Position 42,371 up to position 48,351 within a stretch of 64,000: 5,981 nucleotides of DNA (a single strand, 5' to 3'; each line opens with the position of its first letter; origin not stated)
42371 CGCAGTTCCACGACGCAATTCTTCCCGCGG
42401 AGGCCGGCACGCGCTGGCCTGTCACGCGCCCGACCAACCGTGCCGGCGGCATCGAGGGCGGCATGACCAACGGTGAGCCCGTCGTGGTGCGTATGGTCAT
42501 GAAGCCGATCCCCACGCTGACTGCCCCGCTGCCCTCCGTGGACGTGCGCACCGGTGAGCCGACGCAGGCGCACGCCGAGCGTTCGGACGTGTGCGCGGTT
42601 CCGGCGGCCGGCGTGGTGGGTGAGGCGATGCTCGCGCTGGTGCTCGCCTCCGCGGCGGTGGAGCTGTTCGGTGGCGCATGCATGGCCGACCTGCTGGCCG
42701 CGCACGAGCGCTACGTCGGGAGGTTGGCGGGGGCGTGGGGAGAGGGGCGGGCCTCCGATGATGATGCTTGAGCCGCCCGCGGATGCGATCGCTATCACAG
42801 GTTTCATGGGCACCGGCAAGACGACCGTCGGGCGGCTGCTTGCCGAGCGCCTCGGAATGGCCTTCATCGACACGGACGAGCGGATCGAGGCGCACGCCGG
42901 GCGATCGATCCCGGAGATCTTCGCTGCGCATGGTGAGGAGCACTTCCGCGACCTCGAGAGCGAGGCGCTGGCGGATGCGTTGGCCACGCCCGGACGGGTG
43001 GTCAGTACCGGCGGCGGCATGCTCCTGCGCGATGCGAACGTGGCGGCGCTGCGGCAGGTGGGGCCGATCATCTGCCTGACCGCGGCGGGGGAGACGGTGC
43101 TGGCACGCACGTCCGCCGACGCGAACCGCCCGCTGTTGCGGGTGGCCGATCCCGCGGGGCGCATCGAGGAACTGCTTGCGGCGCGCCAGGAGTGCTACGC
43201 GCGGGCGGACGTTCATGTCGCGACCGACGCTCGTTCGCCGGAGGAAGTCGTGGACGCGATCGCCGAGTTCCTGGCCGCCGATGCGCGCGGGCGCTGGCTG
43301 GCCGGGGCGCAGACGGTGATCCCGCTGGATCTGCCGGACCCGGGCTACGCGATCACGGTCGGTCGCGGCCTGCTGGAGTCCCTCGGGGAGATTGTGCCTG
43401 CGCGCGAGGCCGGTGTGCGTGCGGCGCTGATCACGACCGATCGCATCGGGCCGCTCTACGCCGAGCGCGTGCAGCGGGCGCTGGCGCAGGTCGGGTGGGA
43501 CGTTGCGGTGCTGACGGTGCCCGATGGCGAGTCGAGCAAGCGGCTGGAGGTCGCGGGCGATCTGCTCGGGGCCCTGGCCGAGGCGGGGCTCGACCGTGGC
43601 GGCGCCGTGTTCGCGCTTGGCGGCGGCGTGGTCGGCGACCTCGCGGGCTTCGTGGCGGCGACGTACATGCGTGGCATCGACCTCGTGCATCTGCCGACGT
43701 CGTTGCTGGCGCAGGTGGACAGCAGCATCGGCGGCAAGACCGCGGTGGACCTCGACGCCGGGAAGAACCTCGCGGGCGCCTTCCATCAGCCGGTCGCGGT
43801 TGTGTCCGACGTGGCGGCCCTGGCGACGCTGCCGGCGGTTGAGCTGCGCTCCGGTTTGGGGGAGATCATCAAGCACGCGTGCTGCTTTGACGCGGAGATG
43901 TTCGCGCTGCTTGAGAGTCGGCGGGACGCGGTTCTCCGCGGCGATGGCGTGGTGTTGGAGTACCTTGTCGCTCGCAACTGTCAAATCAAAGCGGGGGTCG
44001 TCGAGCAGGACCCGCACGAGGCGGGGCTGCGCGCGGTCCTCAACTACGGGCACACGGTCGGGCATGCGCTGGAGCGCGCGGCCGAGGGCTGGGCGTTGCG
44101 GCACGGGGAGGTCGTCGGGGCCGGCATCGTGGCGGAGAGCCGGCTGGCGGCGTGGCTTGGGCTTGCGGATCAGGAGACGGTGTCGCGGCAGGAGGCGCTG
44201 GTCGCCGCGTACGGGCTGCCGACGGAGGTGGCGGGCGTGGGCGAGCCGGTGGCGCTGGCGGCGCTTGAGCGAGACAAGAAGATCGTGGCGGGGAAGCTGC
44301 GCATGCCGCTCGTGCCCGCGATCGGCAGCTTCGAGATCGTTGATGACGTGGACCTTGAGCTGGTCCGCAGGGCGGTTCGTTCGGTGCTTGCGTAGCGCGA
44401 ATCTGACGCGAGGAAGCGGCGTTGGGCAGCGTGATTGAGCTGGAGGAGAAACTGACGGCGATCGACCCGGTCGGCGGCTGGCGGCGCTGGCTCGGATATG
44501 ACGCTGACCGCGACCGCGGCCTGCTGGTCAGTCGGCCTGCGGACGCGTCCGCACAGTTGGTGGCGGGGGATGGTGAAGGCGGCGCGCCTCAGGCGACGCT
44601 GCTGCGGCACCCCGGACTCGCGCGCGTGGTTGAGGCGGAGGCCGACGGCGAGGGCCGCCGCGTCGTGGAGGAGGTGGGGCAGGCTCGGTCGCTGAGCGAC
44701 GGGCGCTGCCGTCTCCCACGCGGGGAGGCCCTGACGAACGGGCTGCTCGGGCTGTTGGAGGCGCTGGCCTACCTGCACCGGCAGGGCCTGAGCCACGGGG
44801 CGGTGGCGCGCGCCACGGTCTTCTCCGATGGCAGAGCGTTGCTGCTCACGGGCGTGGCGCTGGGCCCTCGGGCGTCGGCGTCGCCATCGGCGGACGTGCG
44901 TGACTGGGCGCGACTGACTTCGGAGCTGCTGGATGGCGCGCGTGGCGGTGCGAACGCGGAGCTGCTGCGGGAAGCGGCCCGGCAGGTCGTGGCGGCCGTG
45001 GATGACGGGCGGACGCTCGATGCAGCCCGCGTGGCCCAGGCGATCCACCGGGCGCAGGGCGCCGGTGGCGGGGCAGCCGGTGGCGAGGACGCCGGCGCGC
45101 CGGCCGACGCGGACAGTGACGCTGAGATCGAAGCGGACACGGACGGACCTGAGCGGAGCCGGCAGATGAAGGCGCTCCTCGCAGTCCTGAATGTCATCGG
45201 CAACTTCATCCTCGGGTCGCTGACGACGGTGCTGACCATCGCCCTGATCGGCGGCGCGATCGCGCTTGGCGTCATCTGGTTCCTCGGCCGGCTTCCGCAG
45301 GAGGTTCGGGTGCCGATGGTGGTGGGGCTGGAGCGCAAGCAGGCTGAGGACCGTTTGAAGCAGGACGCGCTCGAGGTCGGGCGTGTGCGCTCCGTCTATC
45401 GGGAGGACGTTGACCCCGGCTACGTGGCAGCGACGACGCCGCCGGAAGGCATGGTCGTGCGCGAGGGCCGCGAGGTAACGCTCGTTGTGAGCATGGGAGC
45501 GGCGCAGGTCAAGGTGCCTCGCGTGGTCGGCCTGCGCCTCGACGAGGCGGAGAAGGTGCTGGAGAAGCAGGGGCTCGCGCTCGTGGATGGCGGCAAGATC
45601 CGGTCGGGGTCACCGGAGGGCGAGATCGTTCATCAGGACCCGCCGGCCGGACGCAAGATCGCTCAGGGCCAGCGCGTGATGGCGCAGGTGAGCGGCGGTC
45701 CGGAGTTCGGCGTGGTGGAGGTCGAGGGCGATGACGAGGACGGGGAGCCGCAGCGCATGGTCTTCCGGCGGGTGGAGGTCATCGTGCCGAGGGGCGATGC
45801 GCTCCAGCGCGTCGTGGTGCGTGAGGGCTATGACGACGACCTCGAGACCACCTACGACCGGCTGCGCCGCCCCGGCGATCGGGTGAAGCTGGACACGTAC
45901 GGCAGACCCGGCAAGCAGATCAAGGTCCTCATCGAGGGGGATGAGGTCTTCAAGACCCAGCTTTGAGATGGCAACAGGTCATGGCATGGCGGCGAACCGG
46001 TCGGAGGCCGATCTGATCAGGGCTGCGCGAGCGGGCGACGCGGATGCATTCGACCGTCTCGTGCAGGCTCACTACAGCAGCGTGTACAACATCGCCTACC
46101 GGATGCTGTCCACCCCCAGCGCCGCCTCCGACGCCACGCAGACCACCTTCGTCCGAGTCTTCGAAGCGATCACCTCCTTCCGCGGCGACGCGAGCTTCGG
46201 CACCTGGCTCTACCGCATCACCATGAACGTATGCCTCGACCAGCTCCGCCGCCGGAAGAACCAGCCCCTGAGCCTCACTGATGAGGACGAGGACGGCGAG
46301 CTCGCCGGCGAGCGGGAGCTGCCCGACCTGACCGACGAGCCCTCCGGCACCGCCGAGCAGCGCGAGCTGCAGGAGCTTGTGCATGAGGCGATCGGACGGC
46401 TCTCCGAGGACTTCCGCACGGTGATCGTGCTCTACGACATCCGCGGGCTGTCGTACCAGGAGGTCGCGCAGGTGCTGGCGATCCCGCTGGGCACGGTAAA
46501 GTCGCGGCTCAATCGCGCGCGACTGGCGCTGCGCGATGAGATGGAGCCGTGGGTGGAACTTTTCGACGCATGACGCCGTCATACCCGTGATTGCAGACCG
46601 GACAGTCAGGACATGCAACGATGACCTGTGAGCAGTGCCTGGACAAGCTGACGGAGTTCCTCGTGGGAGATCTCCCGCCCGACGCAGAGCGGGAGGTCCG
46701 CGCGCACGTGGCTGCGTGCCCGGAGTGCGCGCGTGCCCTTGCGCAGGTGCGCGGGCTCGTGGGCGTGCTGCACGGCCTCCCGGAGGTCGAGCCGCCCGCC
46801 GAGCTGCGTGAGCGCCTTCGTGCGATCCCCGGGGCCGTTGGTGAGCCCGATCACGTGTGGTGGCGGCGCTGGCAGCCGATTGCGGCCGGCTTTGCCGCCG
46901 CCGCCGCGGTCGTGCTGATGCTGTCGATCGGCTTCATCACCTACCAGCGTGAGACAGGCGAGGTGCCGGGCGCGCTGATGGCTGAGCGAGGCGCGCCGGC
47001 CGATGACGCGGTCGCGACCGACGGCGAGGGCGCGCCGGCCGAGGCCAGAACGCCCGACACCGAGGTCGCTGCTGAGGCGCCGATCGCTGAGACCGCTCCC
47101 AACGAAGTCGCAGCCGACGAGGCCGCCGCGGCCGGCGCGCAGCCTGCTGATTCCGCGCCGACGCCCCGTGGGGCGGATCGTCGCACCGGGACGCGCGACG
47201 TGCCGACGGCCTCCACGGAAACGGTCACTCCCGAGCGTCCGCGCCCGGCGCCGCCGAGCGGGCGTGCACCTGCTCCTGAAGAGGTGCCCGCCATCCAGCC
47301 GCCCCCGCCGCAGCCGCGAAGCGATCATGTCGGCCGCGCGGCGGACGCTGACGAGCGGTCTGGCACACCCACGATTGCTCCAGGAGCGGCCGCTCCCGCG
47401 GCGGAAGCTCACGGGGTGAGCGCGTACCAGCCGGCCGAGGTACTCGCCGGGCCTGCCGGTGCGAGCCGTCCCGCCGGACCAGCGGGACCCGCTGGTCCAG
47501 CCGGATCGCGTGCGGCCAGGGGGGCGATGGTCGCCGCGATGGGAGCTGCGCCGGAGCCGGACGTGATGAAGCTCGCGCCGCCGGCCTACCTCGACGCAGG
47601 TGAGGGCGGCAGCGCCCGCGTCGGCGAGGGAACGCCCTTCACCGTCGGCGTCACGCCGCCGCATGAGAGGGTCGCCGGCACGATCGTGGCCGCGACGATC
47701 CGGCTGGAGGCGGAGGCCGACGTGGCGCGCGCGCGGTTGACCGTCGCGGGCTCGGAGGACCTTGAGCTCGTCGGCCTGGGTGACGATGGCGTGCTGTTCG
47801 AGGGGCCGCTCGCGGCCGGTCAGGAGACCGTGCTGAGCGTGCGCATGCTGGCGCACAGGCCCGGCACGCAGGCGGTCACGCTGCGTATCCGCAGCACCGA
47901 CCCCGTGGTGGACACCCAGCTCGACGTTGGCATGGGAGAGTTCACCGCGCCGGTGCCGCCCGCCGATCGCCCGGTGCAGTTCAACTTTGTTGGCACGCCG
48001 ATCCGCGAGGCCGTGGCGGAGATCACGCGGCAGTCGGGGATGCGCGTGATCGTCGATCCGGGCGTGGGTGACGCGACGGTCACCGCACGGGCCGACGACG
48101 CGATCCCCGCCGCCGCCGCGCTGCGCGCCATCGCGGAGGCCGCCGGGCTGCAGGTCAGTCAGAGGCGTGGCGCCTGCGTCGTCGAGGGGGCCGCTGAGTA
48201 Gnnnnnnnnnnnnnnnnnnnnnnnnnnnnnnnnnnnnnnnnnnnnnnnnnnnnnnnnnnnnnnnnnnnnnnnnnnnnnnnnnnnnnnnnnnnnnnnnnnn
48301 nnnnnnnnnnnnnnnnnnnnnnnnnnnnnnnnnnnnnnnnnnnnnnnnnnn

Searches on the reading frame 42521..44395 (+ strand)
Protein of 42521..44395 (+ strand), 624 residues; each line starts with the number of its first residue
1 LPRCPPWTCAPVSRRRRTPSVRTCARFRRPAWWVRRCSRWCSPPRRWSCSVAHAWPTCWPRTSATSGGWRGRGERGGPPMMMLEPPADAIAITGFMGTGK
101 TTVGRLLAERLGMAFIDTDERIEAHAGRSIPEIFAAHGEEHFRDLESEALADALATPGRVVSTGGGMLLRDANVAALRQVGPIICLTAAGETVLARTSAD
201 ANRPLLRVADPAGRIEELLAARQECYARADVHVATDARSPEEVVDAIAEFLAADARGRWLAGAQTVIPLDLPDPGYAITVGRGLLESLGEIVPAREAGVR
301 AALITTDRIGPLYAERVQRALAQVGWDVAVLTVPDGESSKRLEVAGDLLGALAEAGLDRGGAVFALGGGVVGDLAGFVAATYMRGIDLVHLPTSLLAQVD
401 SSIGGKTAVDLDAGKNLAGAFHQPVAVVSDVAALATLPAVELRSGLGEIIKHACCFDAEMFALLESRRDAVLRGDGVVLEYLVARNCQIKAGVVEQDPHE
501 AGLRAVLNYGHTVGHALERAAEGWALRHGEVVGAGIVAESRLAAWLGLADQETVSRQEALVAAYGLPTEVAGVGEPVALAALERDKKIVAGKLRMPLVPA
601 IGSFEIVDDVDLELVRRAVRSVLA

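Call 7: search_protein_families(library=pfam, proteins=[window:42521-44395:+], max_evalue=0.01)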
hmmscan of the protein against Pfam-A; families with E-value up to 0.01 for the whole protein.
window:42521-44395:+ (624 aa): 11 families
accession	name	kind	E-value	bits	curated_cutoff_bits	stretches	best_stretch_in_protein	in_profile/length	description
PF01202.28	SKI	-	7.4e-46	156.6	22.1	1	96-251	1-158/159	Shikimate kinase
PF01761.26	DHQ_synthase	-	7.1e-43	145.4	24.2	1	331-443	2-114/115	3-dehydroquinate synthase N-terminal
PF24621.2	DHQS_C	-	5.3e-41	140.4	27.6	1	445-587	1-143/144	3-dehydroquinate synthase C-terminal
PF13685.12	Fe-ADH_2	-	1.1e-08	35.6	28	1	280-436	2-147/149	Iron-containing alcohol dehydrogenase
PF13238.12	AAA_18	-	3.7e-06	27.9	29.4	1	90-123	1-36/128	AAA domain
PF13189.12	Cytidylate_kin2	-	2.2e-05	25.2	28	1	90-148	2-62/176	Cytidylate kinase-like family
PF00465.25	Fe-ADH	-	8.1e-05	22.7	31.3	1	278-383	4-104/168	Iron-containing alcohol dehydrogenase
PF13671.12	AAA_33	-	0.00066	20.4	27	1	91-132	3-44/143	AAA domain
PF02224.24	Cytidylate_kin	-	0.0027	17.9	26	1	90-119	1-30/211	Cytidylate kinase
PF01121.26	CoaE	-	0.0052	16.9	27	1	90-120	3-32/180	Dephospho-CoA kinase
PF13401.12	AAA_22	-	0.0074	17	27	0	89-124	7-41/130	AAA domain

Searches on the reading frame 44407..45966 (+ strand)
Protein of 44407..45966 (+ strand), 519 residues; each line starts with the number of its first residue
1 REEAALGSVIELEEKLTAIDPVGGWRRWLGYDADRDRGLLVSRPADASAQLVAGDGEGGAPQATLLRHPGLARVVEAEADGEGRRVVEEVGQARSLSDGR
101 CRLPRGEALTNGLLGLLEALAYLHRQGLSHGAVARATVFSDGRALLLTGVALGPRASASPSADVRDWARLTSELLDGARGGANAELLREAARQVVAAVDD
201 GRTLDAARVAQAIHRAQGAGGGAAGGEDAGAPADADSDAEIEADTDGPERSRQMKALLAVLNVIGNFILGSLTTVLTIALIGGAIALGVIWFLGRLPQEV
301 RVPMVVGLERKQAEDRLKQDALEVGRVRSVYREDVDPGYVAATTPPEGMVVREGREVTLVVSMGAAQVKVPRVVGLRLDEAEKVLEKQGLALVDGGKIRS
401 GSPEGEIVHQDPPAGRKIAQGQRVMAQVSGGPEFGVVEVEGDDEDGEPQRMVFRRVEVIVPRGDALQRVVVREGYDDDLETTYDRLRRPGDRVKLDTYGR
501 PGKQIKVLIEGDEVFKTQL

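Call 7: search_protein_families(library=pfam, proteins=[window:44407-45966:+], max_evalue=0.01)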
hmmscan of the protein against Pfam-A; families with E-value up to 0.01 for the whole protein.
window:44407-45966:+ (519 aa): 1 family
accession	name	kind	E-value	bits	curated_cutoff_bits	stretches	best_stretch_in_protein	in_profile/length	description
PF03793.24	PASTA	-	2.4e-23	82.3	23.2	2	300-362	1-63/64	PASTA domain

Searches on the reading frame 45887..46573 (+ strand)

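Call 90: search_protein_families(library=pfam, proteins=[window:45887-46573:+], max_evalue=0.00001)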
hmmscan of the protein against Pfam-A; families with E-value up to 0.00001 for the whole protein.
window:45887-46573:+ (228 aa): 4 families
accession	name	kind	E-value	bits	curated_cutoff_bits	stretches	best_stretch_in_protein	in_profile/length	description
PF04542.20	Sigma70_r2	-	6.5e-20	71.1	24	1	58-124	1-69/71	Sigma-70 region 2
PF08281.18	Sigma70_r4_2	-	9.5e-15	54.4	25.7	1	163-215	2-54/54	Sigma-70, region 4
PF04545.22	Sigma70_r4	-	4.3e-13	49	24.1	1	168-216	1-49/50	Sigma-70, region 4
PF07638.17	Sigma70_ECF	-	4.1e-10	40.3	21.1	1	41-219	5-183/185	ECF sigma factor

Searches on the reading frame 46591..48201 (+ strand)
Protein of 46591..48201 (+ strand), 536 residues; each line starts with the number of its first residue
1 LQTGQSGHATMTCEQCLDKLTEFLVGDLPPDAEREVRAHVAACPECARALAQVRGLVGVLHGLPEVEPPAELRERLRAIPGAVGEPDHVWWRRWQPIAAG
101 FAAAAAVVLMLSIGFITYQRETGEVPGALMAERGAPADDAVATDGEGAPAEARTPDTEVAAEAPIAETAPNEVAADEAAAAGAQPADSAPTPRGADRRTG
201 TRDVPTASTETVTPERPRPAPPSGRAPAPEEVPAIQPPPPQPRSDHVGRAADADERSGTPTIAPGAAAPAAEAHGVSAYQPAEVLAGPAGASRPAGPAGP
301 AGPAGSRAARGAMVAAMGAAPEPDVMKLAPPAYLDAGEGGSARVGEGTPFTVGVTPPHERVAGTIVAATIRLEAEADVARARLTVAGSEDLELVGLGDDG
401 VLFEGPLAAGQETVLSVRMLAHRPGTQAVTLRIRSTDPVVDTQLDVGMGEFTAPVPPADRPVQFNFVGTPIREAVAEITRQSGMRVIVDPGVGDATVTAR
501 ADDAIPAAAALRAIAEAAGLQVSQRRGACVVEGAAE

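Call 90: search_protein_families(library=pfam, proteins=[window:46591-48201:+], max_evalue=0.00001)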
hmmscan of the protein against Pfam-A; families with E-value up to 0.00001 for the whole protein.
window:46591-48201:+ (536 aa): 1 family
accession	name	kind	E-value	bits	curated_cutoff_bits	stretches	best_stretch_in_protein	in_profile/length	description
PF13490.11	zf-HC2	-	8.3e-08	32.6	22.2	1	13-47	1-35/35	Putative zinc-finger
